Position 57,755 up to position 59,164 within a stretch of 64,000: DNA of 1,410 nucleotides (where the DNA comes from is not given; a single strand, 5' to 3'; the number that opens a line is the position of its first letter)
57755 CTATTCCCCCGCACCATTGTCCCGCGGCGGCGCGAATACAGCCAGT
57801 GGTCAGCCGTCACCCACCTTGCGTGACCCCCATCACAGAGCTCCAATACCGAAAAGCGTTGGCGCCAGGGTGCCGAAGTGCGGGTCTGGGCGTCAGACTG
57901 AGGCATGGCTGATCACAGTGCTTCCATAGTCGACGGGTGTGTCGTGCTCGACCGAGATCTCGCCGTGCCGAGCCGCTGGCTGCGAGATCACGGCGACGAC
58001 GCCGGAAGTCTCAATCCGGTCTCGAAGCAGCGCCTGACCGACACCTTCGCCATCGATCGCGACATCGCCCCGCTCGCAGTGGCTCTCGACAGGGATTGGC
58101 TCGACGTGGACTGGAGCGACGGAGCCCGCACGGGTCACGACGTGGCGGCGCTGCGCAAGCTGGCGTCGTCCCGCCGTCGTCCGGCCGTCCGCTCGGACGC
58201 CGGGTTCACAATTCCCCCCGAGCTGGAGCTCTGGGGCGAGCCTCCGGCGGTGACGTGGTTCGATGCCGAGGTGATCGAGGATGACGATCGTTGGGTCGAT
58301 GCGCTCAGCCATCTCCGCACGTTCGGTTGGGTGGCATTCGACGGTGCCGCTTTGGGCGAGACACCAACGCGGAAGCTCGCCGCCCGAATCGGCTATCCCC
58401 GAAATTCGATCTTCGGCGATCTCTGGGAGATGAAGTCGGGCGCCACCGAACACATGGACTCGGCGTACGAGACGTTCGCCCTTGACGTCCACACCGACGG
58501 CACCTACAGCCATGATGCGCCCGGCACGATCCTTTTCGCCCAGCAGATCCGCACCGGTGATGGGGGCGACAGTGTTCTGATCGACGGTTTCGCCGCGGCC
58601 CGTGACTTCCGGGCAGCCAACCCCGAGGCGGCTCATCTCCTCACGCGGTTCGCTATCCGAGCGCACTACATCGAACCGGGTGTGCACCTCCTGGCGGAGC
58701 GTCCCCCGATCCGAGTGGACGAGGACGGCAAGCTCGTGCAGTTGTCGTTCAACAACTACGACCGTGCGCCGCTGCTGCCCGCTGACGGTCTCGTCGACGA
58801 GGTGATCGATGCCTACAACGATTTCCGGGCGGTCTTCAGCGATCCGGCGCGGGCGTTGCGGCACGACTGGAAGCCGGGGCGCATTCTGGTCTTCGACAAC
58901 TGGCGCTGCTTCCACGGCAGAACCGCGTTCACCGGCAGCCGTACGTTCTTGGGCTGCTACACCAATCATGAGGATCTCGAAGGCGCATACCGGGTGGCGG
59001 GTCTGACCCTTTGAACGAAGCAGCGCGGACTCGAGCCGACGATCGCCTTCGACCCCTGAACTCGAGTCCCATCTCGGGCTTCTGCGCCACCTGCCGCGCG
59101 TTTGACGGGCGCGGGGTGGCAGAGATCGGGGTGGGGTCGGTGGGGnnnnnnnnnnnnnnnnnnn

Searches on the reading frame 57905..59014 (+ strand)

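Call 9: search_protein_families(library=pfam, proteins=[window:57905-59014:+], max_evalue=0.001)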
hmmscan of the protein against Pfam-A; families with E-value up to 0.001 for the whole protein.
window:57905-59014:+ (369 aa): 2 families
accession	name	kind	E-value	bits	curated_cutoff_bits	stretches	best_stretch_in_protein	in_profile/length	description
PF02668.22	TauD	-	1.7e-32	113.9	27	1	131-352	27-267/267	Taurine catabolism dioxygenase TauD, TfdA family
PF06155.17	GBBH-like_N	-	0.00089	20.4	22.8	0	20-77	21-77/85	Gamma-butyrobetaine hydroxylase-like, N-terminal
